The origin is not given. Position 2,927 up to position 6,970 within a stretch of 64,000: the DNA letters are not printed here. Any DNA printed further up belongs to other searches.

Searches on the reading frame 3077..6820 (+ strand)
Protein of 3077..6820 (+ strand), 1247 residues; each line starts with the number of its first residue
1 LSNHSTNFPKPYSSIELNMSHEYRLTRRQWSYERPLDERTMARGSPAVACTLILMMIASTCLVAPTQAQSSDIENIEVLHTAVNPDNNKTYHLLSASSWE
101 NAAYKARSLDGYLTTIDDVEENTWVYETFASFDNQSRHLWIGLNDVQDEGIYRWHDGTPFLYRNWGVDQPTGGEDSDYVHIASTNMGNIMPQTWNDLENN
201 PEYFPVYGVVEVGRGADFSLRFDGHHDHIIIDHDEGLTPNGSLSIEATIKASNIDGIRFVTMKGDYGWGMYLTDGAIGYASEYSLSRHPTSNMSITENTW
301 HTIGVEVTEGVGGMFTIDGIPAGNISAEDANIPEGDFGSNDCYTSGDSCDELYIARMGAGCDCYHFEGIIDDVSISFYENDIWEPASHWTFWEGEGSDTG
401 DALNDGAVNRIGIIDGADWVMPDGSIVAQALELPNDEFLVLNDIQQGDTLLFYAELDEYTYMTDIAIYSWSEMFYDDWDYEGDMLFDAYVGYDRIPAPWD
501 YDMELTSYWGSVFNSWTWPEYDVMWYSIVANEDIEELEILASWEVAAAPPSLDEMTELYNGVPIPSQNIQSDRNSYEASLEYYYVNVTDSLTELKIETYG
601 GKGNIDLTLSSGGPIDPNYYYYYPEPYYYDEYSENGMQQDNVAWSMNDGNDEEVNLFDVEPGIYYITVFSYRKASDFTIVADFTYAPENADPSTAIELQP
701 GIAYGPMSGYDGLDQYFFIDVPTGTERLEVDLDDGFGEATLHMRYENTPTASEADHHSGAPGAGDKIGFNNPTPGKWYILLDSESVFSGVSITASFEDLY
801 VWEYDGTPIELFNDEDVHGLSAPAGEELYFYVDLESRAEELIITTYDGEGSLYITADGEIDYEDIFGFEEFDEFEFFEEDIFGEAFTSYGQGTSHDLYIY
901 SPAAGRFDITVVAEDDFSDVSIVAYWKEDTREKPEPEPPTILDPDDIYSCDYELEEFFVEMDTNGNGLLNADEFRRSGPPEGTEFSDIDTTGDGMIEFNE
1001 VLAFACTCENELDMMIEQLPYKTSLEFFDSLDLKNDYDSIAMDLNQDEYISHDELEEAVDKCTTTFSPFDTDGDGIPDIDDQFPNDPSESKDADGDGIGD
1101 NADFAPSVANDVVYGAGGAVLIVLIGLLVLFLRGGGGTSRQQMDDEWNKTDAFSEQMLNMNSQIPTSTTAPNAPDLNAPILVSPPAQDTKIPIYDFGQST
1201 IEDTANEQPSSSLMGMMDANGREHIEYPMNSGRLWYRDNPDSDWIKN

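Call 56: search_protein_families(library=pfam, proteins=[window:3077-6820:+], max_evalue=0.00001)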
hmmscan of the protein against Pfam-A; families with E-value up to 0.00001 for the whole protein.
window:3077-6820:+ (1247 aa): 4 families
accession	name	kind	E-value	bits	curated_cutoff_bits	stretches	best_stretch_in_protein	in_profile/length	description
PF04151.21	PPC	-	1.3e-14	55.2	25.9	1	716-782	4-69/70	Bacterial pre-peptidase C-terminal domain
PF00059.27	Lectin_C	-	6.1e-09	37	22.6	1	96-188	2-86/107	Lectin C-type domain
PF13405.12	EF-hand_6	-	2.2e-06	27.3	25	0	953-976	1-24/30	EF-hand domain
PF13499.12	EF-hand_7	-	5.4e-06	27.1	30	0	952-1005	2-66/67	EF-hand domain pair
